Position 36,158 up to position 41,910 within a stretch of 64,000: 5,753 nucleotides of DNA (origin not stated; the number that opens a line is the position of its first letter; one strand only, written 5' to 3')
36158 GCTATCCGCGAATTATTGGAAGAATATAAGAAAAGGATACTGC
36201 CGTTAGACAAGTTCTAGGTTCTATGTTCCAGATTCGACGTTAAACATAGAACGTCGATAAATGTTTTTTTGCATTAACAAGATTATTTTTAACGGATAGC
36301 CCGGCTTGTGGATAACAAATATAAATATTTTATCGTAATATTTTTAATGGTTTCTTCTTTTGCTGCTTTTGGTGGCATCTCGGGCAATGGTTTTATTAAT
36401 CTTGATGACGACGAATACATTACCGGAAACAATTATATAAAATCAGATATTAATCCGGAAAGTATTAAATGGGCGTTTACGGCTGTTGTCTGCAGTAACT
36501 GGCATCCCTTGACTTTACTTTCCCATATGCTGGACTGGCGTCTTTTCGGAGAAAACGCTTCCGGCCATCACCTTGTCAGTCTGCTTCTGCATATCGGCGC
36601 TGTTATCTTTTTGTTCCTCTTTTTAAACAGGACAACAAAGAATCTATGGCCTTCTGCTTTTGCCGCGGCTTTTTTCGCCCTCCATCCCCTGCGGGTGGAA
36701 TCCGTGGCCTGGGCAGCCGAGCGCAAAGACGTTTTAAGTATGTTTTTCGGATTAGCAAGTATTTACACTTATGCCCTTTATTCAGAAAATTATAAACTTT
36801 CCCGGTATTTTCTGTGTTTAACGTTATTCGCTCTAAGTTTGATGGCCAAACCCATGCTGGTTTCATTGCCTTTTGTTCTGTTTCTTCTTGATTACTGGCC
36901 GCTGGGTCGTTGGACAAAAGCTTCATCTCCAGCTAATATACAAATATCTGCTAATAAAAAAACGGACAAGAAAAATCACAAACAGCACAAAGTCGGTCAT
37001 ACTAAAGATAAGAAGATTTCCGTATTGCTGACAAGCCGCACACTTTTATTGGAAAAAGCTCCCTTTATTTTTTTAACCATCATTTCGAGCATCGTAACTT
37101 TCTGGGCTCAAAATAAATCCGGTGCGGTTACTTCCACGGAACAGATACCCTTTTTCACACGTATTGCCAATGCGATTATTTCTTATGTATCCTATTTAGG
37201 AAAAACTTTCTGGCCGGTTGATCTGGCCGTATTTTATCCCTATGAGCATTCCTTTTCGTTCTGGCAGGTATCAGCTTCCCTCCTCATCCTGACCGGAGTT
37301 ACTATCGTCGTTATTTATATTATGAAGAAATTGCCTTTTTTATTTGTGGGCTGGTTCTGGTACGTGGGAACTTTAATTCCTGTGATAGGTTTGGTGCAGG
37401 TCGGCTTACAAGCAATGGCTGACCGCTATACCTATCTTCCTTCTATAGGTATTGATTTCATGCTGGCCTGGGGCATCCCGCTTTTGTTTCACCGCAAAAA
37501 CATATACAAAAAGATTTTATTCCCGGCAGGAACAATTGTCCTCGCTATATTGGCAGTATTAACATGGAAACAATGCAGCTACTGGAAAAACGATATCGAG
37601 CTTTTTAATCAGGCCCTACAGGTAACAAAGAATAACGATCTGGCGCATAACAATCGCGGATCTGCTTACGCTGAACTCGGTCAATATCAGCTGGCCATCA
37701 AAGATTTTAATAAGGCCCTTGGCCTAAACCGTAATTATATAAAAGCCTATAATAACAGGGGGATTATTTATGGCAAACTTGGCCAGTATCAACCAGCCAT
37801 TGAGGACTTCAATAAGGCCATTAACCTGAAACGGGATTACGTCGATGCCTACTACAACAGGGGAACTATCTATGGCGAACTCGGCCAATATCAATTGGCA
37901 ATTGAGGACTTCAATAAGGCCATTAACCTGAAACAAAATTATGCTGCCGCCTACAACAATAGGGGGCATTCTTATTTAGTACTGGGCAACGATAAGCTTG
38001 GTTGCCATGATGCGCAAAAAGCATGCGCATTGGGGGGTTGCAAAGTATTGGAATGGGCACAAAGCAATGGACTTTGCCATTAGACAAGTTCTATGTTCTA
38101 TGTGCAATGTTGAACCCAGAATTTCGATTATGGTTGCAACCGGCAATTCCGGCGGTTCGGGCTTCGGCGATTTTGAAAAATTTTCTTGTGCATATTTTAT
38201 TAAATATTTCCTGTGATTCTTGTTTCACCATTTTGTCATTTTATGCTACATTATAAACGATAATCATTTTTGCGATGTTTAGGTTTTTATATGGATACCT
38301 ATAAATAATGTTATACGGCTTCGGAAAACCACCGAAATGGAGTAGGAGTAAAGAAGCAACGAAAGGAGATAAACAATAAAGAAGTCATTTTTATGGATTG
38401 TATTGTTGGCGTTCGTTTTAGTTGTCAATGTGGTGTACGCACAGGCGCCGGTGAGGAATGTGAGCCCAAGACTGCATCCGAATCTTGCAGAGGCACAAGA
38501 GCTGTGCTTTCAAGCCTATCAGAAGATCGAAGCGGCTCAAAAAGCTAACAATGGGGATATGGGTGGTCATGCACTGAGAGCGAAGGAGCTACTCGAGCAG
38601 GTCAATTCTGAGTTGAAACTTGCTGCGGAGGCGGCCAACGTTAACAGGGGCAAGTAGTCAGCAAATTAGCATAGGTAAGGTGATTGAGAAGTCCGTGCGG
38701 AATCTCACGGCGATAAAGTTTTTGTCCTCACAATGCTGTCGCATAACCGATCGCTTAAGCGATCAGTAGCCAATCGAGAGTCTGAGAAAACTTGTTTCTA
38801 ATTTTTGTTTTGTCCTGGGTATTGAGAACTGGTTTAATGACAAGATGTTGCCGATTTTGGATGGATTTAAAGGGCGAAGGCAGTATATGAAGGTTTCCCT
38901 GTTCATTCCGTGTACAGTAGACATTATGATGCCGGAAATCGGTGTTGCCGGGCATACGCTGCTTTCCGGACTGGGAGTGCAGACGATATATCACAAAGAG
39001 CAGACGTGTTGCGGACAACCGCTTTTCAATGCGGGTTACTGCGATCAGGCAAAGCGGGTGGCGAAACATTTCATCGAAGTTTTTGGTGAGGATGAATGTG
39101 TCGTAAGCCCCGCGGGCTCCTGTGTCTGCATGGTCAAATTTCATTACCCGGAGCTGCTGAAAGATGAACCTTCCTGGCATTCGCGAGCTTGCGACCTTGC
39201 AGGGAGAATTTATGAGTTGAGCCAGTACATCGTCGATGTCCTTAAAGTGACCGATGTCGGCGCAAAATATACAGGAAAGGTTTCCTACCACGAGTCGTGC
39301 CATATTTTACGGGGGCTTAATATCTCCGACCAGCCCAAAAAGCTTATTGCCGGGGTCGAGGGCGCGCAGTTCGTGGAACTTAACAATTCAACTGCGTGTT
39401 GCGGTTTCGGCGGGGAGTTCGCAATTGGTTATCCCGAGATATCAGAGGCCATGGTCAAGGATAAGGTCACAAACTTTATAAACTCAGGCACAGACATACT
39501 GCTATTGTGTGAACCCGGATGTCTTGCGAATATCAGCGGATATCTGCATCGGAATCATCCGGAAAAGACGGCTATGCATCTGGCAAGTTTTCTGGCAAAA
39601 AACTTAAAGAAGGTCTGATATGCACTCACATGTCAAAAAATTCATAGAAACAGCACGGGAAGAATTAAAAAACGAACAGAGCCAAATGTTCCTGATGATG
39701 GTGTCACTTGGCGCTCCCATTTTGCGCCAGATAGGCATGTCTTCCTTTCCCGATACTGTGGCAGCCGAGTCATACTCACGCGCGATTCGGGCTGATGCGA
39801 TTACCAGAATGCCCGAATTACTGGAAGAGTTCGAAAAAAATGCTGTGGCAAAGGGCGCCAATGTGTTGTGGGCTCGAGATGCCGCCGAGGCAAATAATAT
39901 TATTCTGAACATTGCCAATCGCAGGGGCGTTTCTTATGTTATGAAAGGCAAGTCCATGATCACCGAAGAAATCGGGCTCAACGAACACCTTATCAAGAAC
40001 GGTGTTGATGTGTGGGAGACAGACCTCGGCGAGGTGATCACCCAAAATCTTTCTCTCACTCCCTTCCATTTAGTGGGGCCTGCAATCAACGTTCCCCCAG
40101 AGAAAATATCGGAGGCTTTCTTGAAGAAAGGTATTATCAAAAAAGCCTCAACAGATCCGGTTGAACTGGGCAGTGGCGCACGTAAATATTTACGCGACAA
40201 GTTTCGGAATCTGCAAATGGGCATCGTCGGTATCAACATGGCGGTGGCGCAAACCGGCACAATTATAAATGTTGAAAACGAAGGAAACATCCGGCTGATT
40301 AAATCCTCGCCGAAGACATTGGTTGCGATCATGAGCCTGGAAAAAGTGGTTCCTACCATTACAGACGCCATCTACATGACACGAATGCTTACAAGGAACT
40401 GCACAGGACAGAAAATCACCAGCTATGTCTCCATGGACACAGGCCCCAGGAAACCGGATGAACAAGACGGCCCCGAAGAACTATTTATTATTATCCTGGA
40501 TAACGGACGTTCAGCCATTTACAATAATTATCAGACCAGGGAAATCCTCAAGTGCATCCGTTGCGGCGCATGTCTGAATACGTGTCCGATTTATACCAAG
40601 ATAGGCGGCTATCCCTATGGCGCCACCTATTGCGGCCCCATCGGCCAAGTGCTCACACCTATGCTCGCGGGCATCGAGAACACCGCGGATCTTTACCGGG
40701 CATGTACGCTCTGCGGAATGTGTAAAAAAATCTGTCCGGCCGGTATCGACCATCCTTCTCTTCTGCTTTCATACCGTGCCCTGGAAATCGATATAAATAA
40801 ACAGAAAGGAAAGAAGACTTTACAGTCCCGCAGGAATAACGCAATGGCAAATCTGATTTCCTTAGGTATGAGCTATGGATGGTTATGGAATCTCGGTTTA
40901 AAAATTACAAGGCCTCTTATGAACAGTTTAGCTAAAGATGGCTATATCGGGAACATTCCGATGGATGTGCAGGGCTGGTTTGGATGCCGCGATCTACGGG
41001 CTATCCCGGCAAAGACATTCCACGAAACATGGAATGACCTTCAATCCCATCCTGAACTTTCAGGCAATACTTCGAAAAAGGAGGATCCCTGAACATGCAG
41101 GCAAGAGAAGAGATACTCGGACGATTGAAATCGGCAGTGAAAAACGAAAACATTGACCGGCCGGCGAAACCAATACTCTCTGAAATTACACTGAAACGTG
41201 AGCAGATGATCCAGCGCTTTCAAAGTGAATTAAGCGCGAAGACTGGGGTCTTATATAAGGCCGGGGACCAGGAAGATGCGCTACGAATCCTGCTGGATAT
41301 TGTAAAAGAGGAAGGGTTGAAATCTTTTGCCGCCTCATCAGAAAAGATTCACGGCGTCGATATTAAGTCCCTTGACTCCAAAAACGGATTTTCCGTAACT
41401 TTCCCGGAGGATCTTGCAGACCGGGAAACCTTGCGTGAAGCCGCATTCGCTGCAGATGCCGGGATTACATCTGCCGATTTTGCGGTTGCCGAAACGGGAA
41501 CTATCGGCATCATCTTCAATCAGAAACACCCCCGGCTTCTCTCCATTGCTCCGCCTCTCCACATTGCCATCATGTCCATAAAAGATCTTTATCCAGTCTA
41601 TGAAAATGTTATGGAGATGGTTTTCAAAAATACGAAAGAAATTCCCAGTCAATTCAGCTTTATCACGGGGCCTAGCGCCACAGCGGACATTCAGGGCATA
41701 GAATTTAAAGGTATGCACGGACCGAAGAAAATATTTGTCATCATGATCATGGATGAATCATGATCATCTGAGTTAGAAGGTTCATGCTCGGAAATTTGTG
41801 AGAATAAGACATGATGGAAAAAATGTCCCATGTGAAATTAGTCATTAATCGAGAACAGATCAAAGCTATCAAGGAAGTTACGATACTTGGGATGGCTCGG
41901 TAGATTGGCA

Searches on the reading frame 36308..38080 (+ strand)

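Call 35: search_protein_families(library=pfam, proteins=[window:36308-38080:+], max_evalue=0.000001)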
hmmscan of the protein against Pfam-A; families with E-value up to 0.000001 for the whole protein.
window:36308-38080:+ (591 aa): 9 families
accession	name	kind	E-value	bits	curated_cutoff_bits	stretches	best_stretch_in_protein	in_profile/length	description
PF00515.34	TPR_1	-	1.9e-31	107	27.8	3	512-545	1-34/34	Tetratricopeptide repeat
PF13414.12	TPR_11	-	2.1e-27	95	26.8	3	488-526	4-42/42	TPR repeat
PF13181.12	TPR_8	-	2.6e-23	80.6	25.7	1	513-544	2-33/34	Tetratricopeptide repeat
PF07719.23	TPR_2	-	1.9e-22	77.9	27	0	513-544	2-33/34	Tetratricopeptide repeat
PF13431.12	TPR_17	-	1.4e-17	62.9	24.4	0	501-533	2-34/34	Tetratricopeptide repeat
PF13424.12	TPR_12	-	5.7e-15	55.7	30.1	1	446-509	5-76/77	Tetratricopeptide repeat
PF13371.12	TPR_9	-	3.3e-12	46.7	35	0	480-514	31-65/73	Tetratricopeptide repeat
PF13432.12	TPR_16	-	3.2e-10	40.7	32.7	0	484-539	3-58/65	Tetratricopeptide repeat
PF13174.12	TPR_6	-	5.1e-07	30.4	26.3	0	513-540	1-28/33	Tetratricopeptide repeat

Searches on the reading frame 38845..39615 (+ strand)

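Call 35: search_protein_families(library=pfam, proteins=[window:38845-39615:+], max_evalue=0.000001)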
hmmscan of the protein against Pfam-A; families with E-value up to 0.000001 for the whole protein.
window:38845-39615:+ (257 aa): 1 family
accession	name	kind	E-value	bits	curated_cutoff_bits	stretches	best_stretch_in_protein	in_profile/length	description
PF02754.22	CCG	-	7.3e-27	93.8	20.6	2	146-230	1-84/85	Cysteine-rich domain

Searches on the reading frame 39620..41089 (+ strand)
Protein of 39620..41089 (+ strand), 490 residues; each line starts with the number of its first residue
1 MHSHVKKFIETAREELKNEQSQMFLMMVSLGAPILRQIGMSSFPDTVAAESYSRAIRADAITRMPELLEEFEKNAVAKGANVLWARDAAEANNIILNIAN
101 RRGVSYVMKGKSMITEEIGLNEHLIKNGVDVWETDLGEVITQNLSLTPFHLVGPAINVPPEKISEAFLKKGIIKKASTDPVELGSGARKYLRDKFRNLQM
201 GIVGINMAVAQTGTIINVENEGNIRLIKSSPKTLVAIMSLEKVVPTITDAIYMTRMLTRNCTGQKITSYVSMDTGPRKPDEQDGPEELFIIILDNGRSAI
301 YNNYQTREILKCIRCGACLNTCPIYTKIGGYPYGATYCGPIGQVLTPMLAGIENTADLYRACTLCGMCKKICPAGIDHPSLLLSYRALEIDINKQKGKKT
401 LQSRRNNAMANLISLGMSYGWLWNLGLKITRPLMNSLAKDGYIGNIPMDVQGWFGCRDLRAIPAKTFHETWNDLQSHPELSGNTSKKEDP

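Call 36: search_protein_families(library=pfam, proteins=[window:39620-41089:+], max_evalue=0.000001)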
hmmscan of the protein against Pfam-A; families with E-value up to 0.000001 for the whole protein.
window:39620-41089:+ (490 aa): 5 families
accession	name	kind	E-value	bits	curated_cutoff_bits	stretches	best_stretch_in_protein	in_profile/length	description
PF02589.21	LUD_dom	-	9.1e-41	140.1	22.6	1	68-293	1-189/189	LUD domain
PF13183.11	Fer4_8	-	8e-14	52.4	27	1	309-376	2-68/68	4Fe-4S dicluster domain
PF13187.11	Fer4_9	-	2.9e-08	34.1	27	0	301-323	25-48/52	4Fe-4S dicluster domain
PF13534.11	Fer4_17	-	3.1e-08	34.5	22.2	1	311-377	1-61/61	4Fe-4S dicluster domain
PF13237.11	Fer4_10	-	1.9e-07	31.3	25.5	0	360-398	7-36/53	4Fe-4S dicluster domain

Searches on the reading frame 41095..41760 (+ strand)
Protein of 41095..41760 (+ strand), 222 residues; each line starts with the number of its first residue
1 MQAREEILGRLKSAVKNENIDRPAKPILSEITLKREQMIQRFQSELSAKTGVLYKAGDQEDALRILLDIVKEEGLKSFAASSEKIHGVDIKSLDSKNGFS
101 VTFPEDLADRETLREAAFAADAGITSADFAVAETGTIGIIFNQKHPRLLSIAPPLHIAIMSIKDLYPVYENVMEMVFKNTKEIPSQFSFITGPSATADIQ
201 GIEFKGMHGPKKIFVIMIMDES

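Call 36: search_protein_families(library=pfam, proteins=[window:41095-41760:+], max_evalue=0.000001)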
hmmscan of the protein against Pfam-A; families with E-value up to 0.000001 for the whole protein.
window:41095-41760:+ (222 aa): 1 family
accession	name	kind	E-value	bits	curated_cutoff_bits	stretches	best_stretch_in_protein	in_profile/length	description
PF02589.21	LUD_dom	-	1.6e-35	123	22.6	1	39-218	1-189/189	LUD domain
